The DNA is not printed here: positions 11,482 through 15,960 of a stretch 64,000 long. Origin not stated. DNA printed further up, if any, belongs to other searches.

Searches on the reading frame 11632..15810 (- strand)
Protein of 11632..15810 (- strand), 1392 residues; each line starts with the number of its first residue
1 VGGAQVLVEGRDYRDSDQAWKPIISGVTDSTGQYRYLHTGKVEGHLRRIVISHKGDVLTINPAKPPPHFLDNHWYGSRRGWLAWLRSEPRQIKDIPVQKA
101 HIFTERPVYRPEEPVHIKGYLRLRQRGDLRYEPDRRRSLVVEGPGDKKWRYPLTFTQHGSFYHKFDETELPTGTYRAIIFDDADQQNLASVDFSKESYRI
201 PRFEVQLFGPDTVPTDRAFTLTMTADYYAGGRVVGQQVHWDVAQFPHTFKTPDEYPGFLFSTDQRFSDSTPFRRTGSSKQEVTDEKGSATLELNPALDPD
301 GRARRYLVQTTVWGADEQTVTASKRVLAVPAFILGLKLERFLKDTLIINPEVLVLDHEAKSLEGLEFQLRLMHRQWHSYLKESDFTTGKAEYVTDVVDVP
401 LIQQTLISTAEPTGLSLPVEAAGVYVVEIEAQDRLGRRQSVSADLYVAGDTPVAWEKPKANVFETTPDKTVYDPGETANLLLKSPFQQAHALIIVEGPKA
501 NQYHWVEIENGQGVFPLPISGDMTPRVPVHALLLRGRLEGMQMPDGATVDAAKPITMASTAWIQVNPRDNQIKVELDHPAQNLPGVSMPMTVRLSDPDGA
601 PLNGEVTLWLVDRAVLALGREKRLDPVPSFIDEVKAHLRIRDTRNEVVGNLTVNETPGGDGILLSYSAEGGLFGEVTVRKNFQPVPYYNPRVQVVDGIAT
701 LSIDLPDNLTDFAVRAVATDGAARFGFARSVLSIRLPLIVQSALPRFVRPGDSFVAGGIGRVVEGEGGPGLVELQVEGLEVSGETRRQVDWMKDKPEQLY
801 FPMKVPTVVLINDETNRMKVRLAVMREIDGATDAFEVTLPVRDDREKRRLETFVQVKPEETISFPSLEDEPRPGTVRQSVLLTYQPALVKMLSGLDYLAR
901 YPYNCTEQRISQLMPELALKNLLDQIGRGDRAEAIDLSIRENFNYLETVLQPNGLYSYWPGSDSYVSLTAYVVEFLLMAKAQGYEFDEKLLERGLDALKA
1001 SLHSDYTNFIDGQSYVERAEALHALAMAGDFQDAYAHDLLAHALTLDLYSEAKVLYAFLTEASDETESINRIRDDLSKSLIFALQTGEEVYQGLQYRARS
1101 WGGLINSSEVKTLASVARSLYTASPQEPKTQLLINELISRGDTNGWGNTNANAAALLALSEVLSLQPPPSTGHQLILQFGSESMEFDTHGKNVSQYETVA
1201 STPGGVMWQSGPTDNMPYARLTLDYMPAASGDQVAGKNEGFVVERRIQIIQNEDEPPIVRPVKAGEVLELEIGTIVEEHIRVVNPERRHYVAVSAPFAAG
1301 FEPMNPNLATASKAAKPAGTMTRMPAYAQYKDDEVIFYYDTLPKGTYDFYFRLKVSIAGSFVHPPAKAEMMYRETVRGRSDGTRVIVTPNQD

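Call 7: search_protein_families(library=pfam, proteins=[window:11632-15810:-], max_evalue=0.01)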
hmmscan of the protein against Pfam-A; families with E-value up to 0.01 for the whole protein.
window:11632-15810:- (1392 aa): 5 families
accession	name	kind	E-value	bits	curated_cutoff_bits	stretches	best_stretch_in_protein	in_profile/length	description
PF17973.7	bMG10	-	7.8e-27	94.5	26.2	1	1240-1373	1-129/131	Bacterial Alpha-2-macroglobulin MG10 domain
PF07703.20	A2M_BRD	-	7.1e-18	65.7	22.7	1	465-618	3-140/140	Alpha-2-macroglobulin bait region domain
PF01835.25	MG2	-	4.7e-11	43.4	32.8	1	99-193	1-94/96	MG2 domain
PF00207.28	A2M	-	7.4e-08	32.6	21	1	696-754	13-72/92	Alpha-2-macroglobulin family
PF07678.20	TED_complement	-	1.5e-05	24.7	22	1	891-993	15-118/312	A-macroglobulin TED domain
